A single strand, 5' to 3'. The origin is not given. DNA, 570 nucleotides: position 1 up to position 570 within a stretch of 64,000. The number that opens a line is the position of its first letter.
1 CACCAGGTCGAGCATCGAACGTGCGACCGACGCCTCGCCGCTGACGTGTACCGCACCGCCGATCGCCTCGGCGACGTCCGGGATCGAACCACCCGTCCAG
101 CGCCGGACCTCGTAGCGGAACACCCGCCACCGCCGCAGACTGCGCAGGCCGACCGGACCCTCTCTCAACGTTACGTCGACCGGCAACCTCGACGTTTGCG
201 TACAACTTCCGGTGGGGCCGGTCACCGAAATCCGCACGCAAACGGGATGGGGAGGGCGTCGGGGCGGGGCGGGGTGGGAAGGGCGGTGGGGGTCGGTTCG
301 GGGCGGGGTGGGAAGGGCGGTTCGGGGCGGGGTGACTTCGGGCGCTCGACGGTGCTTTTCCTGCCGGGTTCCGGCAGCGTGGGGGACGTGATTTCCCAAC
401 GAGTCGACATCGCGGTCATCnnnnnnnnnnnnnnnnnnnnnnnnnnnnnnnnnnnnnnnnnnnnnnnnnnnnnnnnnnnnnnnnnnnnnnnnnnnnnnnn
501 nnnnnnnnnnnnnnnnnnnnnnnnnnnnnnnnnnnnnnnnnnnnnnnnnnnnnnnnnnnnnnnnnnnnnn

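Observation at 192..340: Unrecognised repeated leader element (copy A): conserved two-helix hairpin plus G-run tract directly 5' of a gene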

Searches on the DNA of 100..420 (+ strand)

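Call 17: search_rna_families(source=window, start=100, end=420, threshold=evalue, max_evalue=10)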
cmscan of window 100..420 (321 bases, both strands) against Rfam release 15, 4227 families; matches with E-value up to 10: 1.
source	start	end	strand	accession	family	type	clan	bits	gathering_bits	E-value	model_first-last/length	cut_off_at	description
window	100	119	+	RF01333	CRISPR-DR20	Gene; CRISPR;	-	13.3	42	7.3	17-36/36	5'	CRISPR RNA direct repeat element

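Call 38: build_rna_model(alignment_id=A2, structure=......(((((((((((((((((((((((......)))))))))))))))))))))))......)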
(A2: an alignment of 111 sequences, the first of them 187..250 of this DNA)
Model R1 built from alignment A2 (111 sequences, 64 columns); structure: as given.
model positions 64; base pairs 23; branch points 0; effective number of sequences 27.27; information 0.875 bits per position. Calibrated on 0.2 Mb of random sequence (short: E-values are rough).
structure used (alignment columns):
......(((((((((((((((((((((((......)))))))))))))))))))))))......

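Call 39: search_with_rna_model(model_id=R1, source=window, filters=off, max_evalue=10, show_alignments=6)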
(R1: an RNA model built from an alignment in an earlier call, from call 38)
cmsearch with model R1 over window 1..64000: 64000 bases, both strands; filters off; matches with E-value up to 10: 40.
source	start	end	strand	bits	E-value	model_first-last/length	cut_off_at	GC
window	31183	31246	+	61.8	7.9e-16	1-64/64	no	0.64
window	187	250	+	61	1.4e-15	1-64/64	no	0.62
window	14675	14738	+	60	2.7e-15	1-64/64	no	0.64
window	14675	14738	-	59.7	3.2e-15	1-64/64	no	0.64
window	187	250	-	59.5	3.7e-15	1-64/64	no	0.62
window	31183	31246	-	54.9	8.4e-14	1-64/64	no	0.64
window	23482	23549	-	14.3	0.05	1-64/64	no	0.78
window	2973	3012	-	11.8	0.26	13-52/64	no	0.77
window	23482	23549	+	11.5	0.32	1-64/64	no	0.78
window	63346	63380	+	10.6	0.58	1-64/64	no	0.66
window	22427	22466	+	10.5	0.64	13-52/64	no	0.7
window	63346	63380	-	10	0.88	1-64/64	no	0.66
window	21586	21616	-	9.9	0.96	14-51/64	no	0.65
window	21586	21616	+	9.9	0.97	14-51/64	no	0.65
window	38276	38318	-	9.2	1.6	11-54/64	no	0.65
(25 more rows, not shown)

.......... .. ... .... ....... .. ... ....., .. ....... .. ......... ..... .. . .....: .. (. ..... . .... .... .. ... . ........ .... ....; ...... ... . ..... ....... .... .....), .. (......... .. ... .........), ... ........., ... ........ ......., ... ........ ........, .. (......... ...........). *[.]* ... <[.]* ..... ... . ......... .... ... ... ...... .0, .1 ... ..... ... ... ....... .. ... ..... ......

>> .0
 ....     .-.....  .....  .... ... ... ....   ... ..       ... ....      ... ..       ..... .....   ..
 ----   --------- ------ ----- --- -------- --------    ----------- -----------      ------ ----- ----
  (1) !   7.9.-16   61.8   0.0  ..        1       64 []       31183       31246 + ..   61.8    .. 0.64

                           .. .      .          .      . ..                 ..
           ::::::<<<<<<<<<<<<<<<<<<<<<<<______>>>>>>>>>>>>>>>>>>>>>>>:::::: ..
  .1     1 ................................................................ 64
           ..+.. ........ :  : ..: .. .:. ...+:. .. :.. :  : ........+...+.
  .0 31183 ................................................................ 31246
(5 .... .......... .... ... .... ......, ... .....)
